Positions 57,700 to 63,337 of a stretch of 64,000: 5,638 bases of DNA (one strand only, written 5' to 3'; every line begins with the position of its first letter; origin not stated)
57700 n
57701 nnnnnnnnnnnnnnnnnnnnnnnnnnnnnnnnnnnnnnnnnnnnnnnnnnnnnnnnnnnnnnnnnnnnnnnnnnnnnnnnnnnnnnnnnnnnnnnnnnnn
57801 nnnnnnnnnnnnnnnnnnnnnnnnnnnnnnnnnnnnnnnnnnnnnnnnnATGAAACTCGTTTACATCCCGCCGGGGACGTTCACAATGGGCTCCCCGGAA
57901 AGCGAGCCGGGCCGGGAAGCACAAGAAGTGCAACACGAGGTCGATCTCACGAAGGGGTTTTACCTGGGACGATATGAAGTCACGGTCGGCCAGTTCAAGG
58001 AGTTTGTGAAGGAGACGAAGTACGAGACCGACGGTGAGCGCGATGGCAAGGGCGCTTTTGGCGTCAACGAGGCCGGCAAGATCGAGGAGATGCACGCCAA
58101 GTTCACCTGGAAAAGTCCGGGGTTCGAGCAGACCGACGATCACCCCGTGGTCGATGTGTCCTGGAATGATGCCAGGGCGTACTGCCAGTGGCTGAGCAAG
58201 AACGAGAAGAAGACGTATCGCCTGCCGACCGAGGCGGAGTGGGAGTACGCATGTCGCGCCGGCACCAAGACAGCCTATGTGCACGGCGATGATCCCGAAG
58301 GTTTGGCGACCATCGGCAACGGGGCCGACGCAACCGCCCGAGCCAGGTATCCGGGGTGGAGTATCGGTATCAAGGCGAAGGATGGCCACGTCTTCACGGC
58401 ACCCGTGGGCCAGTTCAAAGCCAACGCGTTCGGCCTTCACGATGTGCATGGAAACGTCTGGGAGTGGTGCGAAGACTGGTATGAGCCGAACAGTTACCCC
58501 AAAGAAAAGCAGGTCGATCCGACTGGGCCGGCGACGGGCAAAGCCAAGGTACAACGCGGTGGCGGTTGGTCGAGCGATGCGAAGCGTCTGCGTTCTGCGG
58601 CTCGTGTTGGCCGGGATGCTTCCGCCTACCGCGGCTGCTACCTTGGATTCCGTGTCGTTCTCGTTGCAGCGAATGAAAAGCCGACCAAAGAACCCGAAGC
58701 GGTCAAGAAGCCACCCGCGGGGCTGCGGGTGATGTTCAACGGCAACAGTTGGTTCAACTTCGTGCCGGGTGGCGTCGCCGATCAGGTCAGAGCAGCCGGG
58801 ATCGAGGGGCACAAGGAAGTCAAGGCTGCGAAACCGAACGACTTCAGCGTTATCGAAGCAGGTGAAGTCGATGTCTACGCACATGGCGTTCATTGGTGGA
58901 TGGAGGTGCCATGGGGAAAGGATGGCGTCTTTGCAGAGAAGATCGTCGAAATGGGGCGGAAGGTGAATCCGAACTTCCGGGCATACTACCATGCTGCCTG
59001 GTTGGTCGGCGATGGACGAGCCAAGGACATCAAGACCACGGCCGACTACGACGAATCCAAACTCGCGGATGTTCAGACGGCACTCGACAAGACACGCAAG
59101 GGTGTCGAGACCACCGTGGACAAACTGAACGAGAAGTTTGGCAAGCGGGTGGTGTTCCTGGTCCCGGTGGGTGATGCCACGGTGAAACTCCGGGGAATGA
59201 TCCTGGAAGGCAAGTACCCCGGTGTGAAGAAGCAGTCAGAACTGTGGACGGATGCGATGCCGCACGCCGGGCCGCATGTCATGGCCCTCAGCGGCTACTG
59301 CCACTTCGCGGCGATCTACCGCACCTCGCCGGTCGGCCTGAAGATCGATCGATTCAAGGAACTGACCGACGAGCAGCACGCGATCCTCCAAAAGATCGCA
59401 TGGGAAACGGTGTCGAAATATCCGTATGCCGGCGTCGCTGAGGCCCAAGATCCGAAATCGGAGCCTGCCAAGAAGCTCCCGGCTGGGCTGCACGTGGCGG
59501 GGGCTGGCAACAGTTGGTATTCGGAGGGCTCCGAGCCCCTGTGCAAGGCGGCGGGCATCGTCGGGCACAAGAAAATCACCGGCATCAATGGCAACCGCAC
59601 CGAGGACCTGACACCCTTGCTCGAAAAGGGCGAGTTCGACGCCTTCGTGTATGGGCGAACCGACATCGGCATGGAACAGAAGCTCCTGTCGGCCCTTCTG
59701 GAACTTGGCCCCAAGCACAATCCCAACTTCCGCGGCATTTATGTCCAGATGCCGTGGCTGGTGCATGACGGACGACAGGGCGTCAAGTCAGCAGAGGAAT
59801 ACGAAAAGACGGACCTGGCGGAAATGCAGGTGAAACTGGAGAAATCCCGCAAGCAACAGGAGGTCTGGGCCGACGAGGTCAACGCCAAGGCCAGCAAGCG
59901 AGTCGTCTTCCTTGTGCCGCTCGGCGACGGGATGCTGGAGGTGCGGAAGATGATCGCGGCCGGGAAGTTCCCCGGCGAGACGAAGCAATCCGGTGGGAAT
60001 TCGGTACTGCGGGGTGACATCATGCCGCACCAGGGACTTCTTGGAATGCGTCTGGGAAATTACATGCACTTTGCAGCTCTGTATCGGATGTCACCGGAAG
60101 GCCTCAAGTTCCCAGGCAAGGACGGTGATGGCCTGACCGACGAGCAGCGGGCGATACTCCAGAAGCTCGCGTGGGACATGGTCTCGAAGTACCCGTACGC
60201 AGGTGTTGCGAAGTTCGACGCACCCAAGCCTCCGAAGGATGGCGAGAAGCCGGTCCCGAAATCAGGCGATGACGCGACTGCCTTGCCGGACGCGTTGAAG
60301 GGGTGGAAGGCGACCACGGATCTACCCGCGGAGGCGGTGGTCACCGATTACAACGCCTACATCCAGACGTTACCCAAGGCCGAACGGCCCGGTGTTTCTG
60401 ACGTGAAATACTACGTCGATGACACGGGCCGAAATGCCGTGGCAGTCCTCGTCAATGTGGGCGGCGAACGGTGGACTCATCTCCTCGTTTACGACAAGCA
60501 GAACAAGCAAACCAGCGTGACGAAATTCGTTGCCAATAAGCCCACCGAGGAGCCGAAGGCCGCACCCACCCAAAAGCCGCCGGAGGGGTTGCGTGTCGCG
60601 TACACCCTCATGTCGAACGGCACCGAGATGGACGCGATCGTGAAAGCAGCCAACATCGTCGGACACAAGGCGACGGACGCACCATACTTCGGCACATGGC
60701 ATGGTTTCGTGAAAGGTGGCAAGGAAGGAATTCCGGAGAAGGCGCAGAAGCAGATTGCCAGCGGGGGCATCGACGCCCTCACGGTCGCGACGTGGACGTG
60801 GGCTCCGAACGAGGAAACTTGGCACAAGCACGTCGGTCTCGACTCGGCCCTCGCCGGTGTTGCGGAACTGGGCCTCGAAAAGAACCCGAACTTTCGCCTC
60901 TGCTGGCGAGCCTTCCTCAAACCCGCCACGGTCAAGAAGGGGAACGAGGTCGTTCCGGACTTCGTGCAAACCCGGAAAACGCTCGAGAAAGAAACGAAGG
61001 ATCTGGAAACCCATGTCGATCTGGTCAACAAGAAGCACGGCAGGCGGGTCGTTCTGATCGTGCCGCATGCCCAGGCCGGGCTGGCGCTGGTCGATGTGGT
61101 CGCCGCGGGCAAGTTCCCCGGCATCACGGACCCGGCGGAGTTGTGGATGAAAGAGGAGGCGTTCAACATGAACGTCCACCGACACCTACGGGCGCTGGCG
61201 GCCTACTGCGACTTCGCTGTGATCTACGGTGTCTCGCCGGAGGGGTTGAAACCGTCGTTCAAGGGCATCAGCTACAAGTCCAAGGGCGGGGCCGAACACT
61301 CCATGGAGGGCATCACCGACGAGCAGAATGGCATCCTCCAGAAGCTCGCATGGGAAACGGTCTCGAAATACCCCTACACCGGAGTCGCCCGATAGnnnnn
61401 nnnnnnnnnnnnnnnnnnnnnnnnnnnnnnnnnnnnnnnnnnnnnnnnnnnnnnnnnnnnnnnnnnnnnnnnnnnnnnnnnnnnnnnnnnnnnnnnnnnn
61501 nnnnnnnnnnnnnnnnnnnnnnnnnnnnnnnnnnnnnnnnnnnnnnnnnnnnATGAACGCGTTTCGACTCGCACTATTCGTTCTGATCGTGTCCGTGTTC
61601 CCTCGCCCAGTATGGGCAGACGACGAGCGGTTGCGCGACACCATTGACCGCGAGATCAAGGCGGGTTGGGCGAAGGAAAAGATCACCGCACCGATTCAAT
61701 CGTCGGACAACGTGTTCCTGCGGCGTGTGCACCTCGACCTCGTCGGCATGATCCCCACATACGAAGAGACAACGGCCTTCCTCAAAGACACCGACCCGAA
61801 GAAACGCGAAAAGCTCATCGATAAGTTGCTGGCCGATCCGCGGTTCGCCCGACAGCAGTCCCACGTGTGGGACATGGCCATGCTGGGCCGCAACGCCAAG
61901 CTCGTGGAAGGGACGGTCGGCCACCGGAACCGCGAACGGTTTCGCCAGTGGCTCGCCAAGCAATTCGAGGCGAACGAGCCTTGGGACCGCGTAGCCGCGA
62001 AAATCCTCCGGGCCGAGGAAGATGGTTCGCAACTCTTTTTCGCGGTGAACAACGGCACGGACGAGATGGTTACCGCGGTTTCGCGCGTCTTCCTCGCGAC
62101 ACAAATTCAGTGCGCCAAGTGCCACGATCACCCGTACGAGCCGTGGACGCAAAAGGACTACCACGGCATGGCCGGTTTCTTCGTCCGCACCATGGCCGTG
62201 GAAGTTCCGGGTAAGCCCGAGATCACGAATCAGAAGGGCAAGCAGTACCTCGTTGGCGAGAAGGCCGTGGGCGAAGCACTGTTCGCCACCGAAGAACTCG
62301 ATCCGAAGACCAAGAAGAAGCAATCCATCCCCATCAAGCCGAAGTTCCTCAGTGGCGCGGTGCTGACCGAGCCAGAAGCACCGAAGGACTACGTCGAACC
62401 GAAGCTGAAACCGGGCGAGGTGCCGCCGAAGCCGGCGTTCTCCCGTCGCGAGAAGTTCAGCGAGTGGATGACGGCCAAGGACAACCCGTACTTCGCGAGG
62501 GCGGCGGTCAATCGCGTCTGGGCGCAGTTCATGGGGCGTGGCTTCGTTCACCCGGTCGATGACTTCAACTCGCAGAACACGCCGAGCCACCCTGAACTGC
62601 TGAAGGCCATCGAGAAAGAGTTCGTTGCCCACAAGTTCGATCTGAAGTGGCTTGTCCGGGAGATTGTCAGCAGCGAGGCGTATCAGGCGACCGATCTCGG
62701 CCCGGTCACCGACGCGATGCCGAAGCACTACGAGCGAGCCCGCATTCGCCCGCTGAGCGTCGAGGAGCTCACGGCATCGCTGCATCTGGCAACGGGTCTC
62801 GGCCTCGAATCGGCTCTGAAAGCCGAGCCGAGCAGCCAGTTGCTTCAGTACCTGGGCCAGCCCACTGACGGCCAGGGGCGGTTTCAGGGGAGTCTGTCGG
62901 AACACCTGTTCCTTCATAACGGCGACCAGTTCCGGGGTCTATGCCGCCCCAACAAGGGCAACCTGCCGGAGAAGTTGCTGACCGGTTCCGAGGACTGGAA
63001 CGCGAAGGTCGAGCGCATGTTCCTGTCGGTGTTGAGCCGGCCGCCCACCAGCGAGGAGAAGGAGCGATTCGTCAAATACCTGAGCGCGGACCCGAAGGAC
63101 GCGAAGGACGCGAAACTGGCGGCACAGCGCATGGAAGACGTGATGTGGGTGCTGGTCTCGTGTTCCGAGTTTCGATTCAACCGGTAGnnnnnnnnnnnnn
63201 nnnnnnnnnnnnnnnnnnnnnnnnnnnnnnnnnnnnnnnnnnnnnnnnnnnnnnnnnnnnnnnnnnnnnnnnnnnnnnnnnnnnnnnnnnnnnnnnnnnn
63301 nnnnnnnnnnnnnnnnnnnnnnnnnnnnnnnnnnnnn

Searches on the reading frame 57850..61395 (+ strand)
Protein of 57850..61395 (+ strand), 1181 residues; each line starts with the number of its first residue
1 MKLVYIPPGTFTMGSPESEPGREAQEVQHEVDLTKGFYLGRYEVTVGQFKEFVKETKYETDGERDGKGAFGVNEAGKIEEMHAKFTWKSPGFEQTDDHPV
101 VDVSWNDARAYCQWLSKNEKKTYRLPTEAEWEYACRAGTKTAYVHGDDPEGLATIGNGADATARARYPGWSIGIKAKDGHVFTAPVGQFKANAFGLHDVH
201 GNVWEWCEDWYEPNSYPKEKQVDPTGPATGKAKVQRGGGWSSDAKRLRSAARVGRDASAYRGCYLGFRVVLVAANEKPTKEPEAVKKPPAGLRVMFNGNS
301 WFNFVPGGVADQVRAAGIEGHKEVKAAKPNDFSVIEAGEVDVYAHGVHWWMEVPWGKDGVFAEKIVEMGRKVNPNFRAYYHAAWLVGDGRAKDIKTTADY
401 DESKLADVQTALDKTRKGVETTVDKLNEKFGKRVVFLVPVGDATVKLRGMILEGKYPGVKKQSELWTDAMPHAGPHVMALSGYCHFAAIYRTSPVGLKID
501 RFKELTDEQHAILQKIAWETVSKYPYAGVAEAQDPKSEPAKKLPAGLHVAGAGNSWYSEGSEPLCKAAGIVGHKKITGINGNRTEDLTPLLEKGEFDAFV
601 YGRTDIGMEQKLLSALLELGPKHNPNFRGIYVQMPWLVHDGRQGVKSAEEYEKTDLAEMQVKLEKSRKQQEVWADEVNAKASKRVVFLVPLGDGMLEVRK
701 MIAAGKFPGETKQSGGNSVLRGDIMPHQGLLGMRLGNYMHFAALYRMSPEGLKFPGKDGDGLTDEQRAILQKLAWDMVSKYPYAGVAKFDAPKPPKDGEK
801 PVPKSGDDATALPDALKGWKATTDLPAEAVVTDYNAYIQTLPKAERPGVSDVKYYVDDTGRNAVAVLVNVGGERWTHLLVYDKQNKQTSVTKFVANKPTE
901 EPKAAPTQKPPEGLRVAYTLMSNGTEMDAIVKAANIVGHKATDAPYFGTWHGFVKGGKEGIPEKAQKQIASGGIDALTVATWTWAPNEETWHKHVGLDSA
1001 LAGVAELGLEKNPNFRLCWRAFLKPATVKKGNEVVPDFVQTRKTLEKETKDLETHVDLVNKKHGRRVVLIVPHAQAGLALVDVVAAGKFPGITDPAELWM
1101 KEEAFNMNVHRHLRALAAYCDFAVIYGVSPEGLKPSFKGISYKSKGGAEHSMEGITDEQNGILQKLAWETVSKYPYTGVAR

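Call 62: search_protein_families(library=pfam, proteins=[window:57850-61395:+], max_evalue=0.00001)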
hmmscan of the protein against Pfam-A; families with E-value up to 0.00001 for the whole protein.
window:57850-61395:+ (1181 aa): 1 family
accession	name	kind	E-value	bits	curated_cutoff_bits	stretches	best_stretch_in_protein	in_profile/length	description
PF03781.23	FGE-sulfatase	-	7e-64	216.4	23.3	1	3-270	5-254/255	Sulfatase-modifying factor enzyme 1-like domain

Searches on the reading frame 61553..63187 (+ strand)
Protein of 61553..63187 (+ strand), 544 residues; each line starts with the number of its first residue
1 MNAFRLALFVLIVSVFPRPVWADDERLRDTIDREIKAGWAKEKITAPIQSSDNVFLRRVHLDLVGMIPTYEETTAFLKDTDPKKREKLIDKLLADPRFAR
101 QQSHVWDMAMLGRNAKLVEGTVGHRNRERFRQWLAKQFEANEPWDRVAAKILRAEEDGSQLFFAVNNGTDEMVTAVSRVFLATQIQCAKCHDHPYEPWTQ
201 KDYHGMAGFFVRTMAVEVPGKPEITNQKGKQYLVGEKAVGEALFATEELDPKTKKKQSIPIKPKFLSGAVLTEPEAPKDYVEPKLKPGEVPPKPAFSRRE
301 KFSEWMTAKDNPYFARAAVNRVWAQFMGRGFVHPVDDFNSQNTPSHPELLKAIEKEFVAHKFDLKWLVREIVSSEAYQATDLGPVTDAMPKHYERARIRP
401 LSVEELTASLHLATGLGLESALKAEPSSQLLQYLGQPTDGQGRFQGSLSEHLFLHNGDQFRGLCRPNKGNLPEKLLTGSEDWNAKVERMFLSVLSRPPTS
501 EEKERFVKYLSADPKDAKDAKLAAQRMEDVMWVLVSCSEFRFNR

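Call 62: search_protein_families(library=pfam, proteins=[window:61553-63187:+], max_evalue=0.00001)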
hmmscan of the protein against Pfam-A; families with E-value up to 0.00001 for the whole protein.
window:61553-63187:+ (544 aa): 2 families
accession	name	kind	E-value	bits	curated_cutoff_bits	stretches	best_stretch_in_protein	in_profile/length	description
PF07583.16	PSCyt2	-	3.7e-46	158.1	29.8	1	31-213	2-207/209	Protein of unknown function (DUF1549)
PF07587.16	PSD1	-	5.4e-38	131.2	28.5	1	298-416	1-124/244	Protein of unknown function (DUF1553)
